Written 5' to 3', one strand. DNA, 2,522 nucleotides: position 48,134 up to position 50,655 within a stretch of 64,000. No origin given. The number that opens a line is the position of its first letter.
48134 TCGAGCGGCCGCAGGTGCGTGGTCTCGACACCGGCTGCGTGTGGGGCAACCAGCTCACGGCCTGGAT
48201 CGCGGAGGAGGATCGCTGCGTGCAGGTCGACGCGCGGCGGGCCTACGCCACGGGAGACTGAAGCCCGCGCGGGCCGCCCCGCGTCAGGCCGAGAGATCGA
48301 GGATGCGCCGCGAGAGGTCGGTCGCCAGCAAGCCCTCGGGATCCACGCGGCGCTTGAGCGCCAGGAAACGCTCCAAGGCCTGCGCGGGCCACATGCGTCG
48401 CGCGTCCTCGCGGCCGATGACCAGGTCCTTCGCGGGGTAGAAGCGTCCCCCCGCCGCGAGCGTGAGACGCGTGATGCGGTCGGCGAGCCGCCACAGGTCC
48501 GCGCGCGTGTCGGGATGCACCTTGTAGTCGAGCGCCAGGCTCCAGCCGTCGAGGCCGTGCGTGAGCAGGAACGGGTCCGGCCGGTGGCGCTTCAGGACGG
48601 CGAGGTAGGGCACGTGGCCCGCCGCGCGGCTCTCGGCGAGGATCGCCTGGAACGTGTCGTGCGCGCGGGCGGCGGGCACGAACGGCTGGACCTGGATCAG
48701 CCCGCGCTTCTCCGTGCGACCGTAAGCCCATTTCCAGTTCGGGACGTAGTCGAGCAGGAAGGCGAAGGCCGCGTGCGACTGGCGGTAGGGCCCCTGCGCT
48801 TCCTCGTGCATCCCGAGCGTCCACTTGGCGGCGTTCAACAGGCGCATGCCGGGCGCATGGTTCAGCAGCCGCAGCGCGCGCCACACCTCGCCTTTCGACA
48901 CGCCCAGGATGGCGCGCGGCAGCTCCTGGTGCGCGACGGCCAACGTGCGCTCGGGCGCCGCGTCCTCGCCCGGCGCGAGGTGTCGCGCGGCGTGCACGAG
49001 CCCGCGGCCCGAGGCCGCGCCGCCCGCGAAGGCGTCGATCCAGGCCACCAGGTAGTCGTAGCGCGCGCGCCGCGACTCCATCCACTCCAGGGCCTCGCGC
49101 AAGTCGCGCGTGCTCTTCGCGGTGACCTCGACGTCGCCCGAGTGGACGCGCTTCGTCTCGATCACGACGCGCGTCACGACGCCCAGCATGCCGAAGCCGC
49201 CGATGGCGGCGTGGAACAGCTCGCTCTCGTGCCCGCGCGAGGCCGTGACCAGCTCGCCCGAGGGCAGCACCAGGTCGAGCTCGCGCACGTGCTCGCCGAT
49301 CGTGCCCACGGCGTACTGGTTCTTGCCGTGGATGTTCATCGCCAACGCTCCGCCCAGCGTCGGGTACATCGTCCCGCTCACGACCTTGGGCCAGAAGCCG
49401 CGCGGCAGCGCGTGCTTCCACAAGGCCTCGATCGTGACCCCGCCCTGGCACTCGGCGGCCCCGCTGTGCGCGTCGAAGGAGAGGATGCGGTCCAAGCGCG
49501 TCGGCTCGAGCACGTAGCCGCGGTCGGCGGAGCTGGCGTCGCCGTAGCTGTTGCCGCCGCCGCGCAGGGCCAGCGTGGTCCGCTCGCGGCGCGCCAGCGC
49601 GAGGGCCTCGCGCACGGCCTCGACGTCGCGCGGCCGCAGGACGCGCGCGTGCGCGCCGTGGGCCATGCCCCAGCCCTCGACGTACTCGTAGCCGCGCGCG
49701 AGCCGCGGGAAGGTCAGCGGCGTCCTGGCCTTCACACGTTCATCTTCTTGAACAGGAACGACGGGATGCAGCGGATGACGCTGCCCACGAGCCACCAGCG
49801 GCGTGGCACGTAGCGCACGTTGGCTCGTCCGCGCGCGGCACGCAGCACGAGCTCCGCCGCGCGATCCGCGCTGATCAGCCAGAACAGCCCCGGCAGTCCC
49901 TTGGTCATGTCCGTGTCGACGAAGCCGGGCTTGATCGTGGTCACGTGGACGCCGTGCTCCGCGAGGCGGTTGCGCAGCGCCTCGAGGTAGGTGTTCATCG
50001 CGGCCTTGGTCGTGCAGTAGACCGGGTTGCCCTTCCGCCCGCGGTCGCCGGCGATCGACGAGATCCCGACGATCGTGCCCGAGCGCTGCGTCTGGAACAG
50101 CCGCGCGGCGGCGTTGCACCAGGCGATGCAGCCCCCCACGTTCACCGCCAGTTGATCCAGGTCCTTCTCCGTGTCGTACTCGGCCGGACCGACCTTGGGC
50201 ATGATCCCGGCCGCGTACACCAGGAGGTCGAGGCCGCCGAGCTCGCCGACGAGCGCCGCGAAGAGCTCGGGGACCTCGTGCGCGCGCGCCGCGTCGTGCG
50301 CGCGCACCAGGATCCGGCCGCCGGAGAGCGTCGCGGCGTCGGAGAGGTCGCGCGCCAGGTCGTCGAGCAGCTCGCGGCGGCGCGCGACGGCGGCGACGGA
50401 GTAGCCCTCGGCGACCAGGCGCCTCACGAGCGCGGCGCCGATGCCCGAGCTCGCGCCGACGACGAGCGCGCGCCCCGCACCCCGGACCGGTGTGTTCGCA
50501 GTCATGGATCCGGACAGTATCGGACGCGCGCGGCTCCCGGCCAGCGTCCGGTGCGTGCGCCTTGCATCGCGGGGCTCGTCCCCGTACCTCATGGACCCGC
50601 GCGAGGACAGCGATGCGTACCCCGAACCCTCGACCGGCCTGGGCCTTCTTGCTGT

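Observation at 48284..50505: DprE1/DprE2-like FAD-oxidase plus SDR pair, translationally coupled, in a non-actinobacterial-looking context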

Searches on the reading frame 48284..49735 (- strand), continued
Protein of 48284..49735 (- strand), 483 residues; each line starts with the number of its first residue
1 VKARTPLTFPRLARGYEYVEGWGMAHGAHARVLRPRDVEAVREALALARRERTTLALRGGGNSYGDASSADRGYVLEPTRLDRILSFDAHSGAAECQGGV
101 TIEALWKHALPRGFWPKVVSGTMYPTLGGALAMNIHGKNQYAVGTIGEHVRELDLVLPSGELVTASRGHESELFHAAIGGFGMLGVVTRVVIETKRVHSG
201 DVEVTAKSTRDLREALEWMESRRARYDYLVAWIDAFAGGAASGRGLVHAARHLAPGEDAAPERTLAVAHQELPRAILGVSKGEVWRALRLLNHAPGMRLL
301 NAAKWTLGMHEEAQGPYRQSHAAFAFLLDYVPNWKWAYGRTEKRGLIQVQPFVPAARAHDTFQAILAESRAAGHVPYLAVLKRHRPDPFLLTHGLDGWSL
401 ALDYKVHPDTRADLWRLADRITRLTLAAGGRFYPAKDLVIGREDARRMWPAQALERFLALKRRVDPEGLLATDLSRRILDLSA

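Call 65: search_protein_families(library=pfam, proteins=[L011:12778-14334:-, L012:12515-14587:-, L016:2796-4352:+, L020:13400-15112:+, L046:2453-3958:+, L046:5542-8916:+, L050:8447-10000:-, L057:6230-7702:-, L089:4790-6361:+, L059:3485-4774:-], max_evalue=0.01)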
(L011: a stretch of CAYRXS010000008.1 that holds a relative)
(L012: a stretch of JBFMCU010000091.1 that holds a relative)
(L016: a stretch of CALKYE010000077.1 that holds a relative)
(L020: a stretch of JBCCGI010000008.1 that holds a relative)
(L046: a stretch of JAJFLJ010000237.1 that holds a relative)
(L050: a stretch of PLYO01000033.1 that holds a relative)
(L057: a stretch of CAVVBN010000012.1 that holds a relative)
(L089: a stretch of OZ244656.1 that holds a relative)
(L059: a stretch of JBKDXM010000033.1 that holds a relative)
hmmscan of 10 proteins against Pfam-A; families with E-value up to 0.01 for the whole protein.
L011:12778-14334:- (518 aa): 3 families
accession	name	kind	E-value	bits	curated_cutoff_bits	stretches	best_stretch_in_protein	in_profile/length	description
PF12801.12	Fer4_5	-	2.7e-07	30.9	22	2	207-243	5-40/48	4Fe-4S binding domain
PF12838.12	Fer4_7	-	0.0036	18.2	27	1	288-309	1-22/52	4Fe-4S dicluster domain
PF00037.32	Fer4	-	0.0044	17.2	21.1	1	288-304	7-23/24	4Fe-4S binding domain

L012:12515-14587:- (690 aa): 3 families
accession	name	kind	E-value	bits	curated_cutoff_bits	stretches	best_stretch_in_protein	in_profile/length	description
PF04945.19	YHS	-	1.4e-12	47.8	30.3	1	80-119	3-44/47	YHS domain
PF12801.12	Fer4_5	-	9.8e-05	22.7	22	1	264-308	3-46/48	4Fe-4S binding domain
PF13237.11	Fer4_10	-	0.0041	17.5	25.5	1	430-446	5-21/53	4Fe-4S dicluster domain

L016:2796-4352:+ (518 aa): 1 family
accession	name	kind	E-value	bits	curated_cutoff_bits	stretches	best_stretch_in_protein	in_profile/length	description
PF00892.27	EamA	-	3.5e-39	134.6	28.2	2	218-351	3-134/135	EamA-like transporter family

L020:13400-15112:+ (570 aa): 0 families

L046:2453-3958:+ (501 aa): 1 family
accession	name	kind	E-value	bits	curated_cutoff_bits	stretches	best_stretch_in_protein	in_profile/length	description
PF01554.23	MatE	-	4.8e-37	127.6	24.9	2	305-459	7-160/161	MatE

L046:5542-8916:+ (1124 aa): 3 families
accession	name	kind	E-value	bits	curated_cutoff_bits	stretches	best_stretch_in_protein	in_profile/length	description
PF04932.20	Wzy_C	-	6.4e-18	65.4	31.7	1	363-527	2-148/149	O-Antigen ligase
PF13428.12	TPR_14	-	3e-05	24.7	23.5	0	800-831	12-43/44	Tetratricopeptide repeat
PF25062.1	ARM_TT21_N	-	0.002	18.3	40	0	898-1031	2-130/222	Tetratricopeptide repeat protein 21 N-terminal ARM repeat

L050:8447-10000:- (517 aa): 2 families
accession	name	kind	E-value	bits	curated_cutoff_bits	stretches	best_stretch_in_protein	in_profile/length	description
PF07690.21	MFS_1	-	2.3e-56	191.7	33.4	1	17-409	3-346/347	Major Facilitator Superfamily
PF05977.19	MFS_3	-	8e-05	21.7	27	1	15-188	15-195/524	Transmembrane secretion effector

L057:6230-7702:- (490 aa): 0 families

L089:4790-6361:+ (523 aa): 3 families
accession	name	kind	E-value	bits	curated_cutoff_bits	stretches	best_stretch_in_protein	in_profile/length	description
PF03806.19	ABG_transport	-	8.8e-191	635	27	1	24-522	1-502/502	AbgT putative transporter family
PF03606.21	DcuC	-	1e-07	31.3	23.1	1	88-463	65-420/461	C4-dicarboxylate anaerobic carrier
PF02667.20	SCFA_trans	-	0.0018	17.8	27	1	348-464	301-417/453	Short chain fatty acid transporter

L059:3485-4774:- (429 aa): 0 families
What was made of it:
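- Tried and rejected: Only the MatE and Wzy_C proteins in Sumerlaeota relate to glycans (call 65).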

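Call 66: find_encoding_contigs(protein=P0001, flank=1000, max_places=2)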
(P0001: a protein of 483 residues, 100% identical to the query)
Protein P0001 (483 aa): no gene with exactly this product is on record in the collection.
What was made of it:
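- On DprE1 (decaprenylphosphoryl-beta-D-ribose 2'-oxidase): The rest of the genome could not be searched, and P0001 is not on record for contig look-up (call 66).
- Tried and rejected: Contig look-up of the window's own oxidase returned 'not on record', so the rest of the 94.7-kb contig could not be read (call 66).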

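Call 78: predict_structure(alignment_id=A2)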
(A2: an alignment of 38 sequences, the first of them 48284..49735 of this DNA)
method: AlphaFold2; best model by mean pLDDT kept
length: 483 residues; sequences in the alignment: 38
mean_pLDDT: 85.6   pTM: 0.86
mean pLDDT of the five models: 85.6, 84.9, 84.0, 83.8, 83.8
residues with pLDDT >= 90: 263; 70-90: 156; 50-70: 42; < 50: 22
segments of 3 or more residues with pLDDT < 50: 1-8, 60-63, 332-337
pLDDT, mean of each block of 10 residues (from residue 1): 45 78 66 92 95 81 54 85 96 95 90 81 79 85 90 96 97 94 92 94 94 97 91 93 93 94 92 72 74 85 89 93 70 46 71 97 97 91 91 91 84 90 95 76 91 95 93 85 62
secondary structure, 60 per line:
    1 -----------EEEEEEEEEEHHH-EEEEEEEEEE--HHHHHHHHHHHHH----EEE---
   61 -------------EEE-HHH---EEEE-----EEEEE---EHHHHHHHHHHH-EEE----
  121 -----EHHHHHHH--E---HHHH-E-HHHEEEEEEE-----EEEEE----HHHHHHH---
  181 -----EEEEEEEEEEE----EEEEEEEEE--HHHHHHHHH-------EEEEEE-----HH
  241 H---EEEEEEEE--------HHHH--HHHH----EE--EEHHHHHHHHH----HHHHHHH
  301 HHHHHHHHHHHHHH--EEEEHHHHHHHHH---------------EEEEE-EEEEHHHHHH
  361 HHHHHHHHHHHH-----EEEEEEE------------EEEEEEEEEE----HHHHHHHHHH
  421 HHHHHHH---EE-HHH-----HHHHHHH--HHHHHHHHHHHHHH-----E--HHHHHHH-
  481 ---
elements in order: E12-21 E26-35 H38-50 E55-57 E74-76 E84-87 E93-97 H102-112 E114-116 H127-133 H140-143 E150-156 E162-166 H171-177 E186-196 E201-209 H212-220 E228-233 E245-252 H261-264 H267-270 H281-289 H294-314 E317-320 H321-329 E345-349 E351-354 H355-372 E378-384 E397-406 H411-427 H442-448 H451-464 H473-479

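Call 80: fold_search(model_id=the predicted structure, library=pdb)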
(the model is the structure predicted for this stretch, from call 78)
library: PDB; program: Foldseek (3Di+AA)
matches with E <= 10: 766; with E <= 0.001: 318
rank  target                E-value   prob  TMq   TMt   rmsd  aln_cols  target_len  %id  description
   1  4p8l_A                2.4e-35  1.00  0.80  0.84   5.8       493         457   29  Crystal structure of M. tuberculosis DprE1 in complex with the non-covalent inhibitor Ty36c (released 2014-12-10)
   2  4p8y_A                2.9e-35  1.00  0.81  0.86   4.2       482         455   28  Crystal structure of M. tuberculosis DprE1 in complex with the non-covalent inhibitor Ty21c (released 2014-12-10)
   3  4p8n_A                3.4e-35  1.00  0.79  0.84   5.9       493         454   28  Crystal structure of M. tuberculosis DprE1 in complex with the non-covalent inhibitor QN118 (released 2014-12-10)
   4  4p8c_A                4.7e-35  1.00  0.79  0.85   5.8       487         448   28  Crystal structure of M. tuberculosis DprE1 in complex with the non-covalent inhibitor QN127 (released 2014-12-10)
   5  6hfw_A                5.8e-35  1.00  0.78  0.88   5.1       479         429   29  Mycobacterium tuberculosis DprE1 in complex with CMP1 (released 2018-09-19)
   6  5oel_A                9.5e-35  1.00  0.79  0.85   5.5       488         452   29  Mycobacterium tuberculosis DprE1 mutant Y314C in complex with TCA1 (released 2018-05-16)
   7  6hfv_A                1.3e-34  1.00  0.78  0.88   5.1       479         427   29  Mycobacterium tuberculosis DprE1 in complex with CMP2 (released 2018-09-19)
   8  4fdo                  1.4e-34  1.00  0.78  0.88   6.1       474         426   29  Mycobacterium tuberculosis DprE1 in complex with CT319 (released 2012-07-04)
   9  4p8t_A                1.8e-34  1.00  0.79  0.84   5.8       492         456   29  Crystal structure of M. tuberculosis DprE1 in complex with the non-covalent inhibitor QN129 (released 2014-12-10)
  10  5oep_B                1.9e-34  1.00  0.77  0.89   4.3       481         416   28  Mycobacterium tuberculosis DprE1 in complex with inhibitor TCA481 (released 2018-05-16)
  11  4p8k_B                1.9e-34  1.00  0.78  0.89   4.3       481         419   28  Crystal structure of M. tuberculosis DprE1 in complex with the non-covalent inhibitor Ty38c (released 2014-12-10)
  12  4p8p_A                2.0e-34  1.00  0.78  0.84   5.8       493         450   28  Crystal structure of M. tuberculosis DprE1 in complex with the non-covalent inhibitor QN127 (released 2014-12-10)
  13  6hf0_A                3.7e-34  1.00  0.77  0.87   5.1       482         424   28  M. tuberculosis DprE1 covalently bound to a nitrobenzoxacinone. (released 2018-08-29)
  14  4pfd_A                5.7e-34  1.00  0.78  0.88   4.3       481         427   29  Crystal structure of M. tuberculosis in complex with a cBT - non-covalent adduct (released 2015-10-21)
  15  4p8p_B                7.5e-34  1.00  0.77  0.89   5.2       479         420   28  Crystal structure of M. tuberculosis DprE1 in complex with the non-covalent inhibitor QN127 (released 2014-12-10)
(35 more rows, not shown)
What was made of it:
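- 48284..49735 (-): FAD-dependent oxidase (483 aa), DprE1-like, second gene of the pair. AlphaFold model pLDDT 85.6; the top 49 PDB fold matches are all DprE1, TM 0.75-0.81 (calls 78, 80).
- On DprE1 (decaprenylphosphoryl-beta-D-ribose 2'-oxidase): The AlphaFold model (pLDDT 85.6) has DprE1 as all of its top 49 Foldseek hits, TM 0.75-0.81; the next family scores 1e-22 (calls 78, 80).
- The next structural family is 12 orders of magnitude weaker in E-value (call 80).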

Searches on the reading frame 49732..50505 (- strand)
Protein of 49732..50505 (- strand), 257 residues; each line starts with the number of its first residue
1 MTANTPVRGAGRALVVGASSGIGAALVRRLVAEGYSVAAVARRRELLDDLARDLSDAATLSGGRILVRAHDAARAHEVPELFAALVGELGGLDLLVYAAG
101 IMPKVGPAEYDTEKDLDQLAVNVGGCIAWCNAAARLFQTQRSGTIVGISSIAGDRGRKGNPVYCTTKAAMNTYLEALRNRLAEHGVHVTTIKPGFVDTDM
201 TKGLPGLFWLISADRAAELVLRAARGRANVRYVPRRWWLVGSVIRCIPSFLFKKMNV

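Call 7: search_protein_families(library=pfam, proteins=[window:49732-50505:-], max_evalue=0.01)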
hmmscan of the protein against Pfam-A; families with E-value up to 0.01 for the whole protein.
window:49732-50505:- (257 aa): 5 families
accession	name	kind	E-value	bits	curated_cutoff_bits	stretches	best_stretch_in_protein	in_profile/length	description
PF00106.31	adh_short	-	1.2e-43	149.3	26.6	1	13-203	3-189/195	short chain dehydrogenase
PF13561.12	adh_short_C2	-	2.3e-31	109.6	27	1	17-207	1-187/236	Enoyl-(Acyl carrier protein) reductase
PF08659.16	KR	-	3.3e-11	43.9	22.6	1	11-196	1-178/180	KR domain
PF01370.27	Epimerase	-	0.0009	19.2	20.9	1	13-45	1-33/240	NAD dependent epimerase/dehydratase family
PF13460.12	NAD_binding_10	-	0.0012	19.2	27.2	1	17-53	1-38/184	NAD(P)H-binding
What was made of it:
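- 49732..50505 (-): Short-chain dehydrogenase/reductase (257 aa), the DprE2-like ketoreductase partner and first gene of the pair. Pfam adh_short E 1e-43 (call 7).
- Checked: The SDR has adh_short (E 1e-43) (call 7).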

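Call 8: search_protein_families(library=ncbifam, proteins=[window:49732-50505:-], max_evalue=0.01)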
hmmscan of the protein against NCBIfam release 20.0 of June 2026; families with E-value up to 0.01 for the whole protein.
window:49732-50505:- (257 aa): 222 families (the best 25 are shown)
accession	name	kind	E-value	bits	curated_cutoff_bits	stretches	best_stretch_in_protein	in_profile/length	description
NF005489.0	PRK07102.1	equivalog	2e-58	197.9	267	1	13-256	4-242/243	SDR family oxidoreductase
NF005437.0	PRK07024.1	equivalog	2.9e-42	144.9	266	1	12-254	6-245/259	SDR family oxidoreductase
NF006099.0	PRK08251.1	equivalog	1.6e-41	142.2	253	1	13-255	7-249/250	SDR family oxidoreductase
NF005559.1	PRK07231.1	subfamily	8.1e-36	123.8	215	1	13-206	7-196/249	glucose 1-dehydrogenase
NF053786.1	DcplherypntRedDprE2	equivalog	3.7e-35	121.7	250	1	12-256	10-251/252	decaprenylphospho-beta-D-erythro-pentofuranosid-2-ulose 2-reductase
NF005878.0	PRK07825.1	subfamily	1e-32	113.6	287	1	14-250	13-243/278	short chain dehydrogenase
NF040690.1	mycolate_SDR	equivalog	1.1e-32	113.5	380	1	11-201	9-194/265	mycolate reductase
NF009466.0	PRK12826.1-2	subfamily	2.2e-31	109.2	222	1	12-202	5-193/248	3-oxoacyl-ACP reductase FabG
NF004825.0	PRK06181.1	equivalog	3.2e-31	108.6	215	1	13-202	9-194/268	SDR family oxidoreductase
TIGR01830.1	3oxo_ACP_reduc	equivalog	7e-30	104.5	297.75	1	13-205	1-190/239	3-oxoacyl-[acyl-carrier-protein] reductase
NF052558.1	MBtsdlDhBudC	equivalog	6.1e-29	101.3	270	1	13-203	6-189/250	meso-2,3-butanediol dehydrogenase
TIGR04316.1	dhbA_paeA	equivalog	9.9e-29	100.6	300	1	13-204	1-188/250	2,3-dihydro-2,3-dihydroxybenzoate dehydrogenase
NF004198.0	PRK05653.1-3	equivalog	2.2e-28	99.4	296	1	12-208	9-201/248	3-oxoacyl-ACP reductase FabG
NF005594.0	PRK07326.1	equivalog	4e-28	98.6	271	1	12-223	8-215/237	SDR family oxidoreductase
NF006074.0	PRK08220.1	equivalog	1.3e-27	97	312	1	12-204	10-188/251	2,3-dihydro-2,3-dihydroxybenzoate dehydrogenase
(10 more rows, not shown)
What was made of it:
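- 49732..50505 (-): Best NCBIfam match is PRK07102 at 197.9 bits (cutoff 267); the DprE2 model gives 121.7 bits (cutoff 250), aligned over the full length 12-256 (call 8).
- On DprE2 / PRK07102 (2'-keto-pentofuranose reductase partner SDR): 121.7 and 197.9 bits (call 8).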

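Call 10: search_solved_structures(query=window:49732-50505:-, max_evalue=0.00001)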
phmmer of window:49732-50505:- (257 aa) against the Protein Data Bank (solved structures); distinct sequences matched with E-value up to 0.00001: 514 (the best 60 are shown).
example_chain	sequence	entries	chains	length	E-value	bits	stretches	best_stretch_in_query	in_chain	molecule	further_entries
2jah_A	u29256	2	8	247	2.7e-26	95.9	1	12-201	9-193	CLAVULANIC ACID DEHYDROGENASE | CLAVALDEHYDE DEHYDROGENASE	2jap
4cql_B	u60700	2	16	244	5.8e-25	91.5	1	15-204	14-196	CARBONYL REDUCTASE FAMILY MEMBER 4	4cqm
4dml_A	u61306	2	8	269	1.6e-22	83.6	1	13-206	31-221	3-oxoacyl-[acyl-carrier-protein] reductase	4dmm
9cly_A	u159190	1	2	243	1.8e-19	73.6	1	13-204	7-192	CylG protein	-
3vc7_A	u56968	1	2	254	2.1e-19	73.4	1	12-208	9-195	Putative oxidoreductase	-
4eso_A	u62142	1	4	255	2.4e-19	73.1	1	12-208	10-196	Putative oxidoreductase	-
4weo_A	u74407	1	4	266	2.5e-19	73.1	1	6-202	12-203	Putative acetoin(Diacetyl) reductase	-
4rzh_A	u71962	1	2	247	3.1e-19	72.8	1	11-204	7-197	3-oxoacyl-[acyl-carrier protein] reductase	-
3osu_A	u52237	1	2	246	3.4e-19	72.6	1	12-204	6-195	3-oxoacyl-[acyl-carrier-protein] reductase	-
4m8s_A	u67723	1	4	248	3.8e-19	72.5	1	12-205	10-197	Putative 3-oxoacyl-[acyl-carrier protein] reductase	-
3sj7_A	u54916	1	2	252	4.3e-19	72.3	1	12-204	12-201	3-oxoacyl-(Acyl-carrier-protein) reductase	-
2ph3_A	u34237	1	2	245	6.4e-19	71.8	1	12-205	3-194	3-oxoacyl-[acyl carrier protein] reductase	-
6t5x_A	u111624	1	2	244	8.9e-19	71.3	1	13-205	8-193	3-oxoacyl-[acyl-carrier-protein] reductase FabG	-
4e6p_A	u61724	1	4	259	9.5e-19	71.2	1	12-209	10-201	Probable sorbitol dehydrogenase (L-iditol 2-dehydrogenase)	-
6t7m_A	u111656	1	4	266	1e-18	71.1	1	13-205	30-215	3-oxoacyl-[acyl-carrier-protein] reductase FabG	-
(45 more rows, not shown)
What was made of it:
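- On DprE2 / PRK07102 (2'-keto-pentofuranose reductase partner SDR): The HMM and PDB alignments to DprE2 run to residue 255-256, whereas generic SDR alignments stop near residue 205 (calls 8, 10).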
